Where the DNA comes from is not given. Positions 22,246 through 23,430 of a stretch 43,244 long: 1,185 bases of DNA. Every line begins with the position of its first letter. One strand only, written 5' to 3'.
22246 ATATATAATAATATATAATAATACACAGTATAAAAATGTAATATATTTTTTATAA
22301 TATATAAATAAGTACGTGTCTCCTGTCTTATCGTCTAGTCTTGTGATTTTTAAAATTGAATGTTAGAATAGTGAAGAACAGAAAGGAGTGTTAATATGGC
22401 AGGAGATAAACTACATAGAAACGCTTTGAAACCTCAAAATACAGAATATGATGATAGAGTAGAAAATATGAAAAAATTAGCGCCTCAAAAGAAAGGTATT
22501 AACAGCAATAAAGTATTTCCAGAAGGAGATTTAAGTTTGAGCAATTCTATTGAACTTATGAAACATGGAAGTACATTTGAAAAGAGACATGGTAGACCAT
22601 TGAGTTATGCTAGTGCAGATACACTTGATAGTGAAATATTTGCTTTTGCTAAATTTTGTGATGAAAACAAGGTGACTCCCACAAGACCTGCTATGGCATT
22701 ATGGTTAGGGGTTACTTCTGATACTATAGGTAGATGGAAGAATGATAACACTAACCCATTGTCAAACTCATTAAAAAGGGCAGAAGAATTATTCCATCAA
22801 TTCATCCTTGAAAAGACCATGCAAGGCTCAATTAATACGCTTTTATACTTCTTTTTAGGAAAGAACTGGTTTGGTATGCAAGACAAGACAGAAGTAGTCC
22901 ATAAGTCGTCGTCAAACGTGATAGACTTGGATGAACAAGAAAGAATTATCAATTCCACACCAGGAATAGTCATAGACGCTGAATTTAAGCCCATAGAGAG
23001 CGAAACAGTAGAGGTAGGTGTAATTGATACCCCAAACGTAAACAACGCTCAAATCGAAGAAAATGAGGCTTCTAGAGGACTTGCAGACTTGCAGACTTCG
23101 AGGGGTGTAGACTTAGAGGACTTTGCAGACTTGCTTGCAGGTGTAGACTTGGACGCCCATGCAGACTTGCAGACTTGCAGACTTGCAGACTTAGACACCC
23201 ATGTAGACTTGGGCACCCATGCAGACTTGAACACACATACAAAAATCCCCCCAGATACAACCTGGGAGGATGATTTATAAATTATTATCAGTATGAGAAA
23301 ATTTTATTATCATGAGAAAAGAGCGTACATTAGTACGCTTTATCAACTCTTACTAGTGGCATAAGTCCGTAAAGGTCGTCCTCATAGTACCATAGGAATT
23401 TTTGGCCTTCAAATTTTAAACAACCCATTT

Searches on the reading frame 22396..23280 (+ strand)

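Call 28: search_protein_families(library=pfam, proteins=[window:22396-23280:+], max_evalue=0.001)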
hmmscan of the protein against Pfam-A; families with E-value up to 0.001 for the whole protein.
window:22396-23280:+ (294 aa): 1 family
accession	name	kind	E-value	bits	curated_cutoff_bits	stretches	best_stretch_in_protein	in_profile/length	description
PF16677.11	GP3_package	-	9e-12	45.5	29.4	1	66-167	1-105/105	DNA-packaging protein gp3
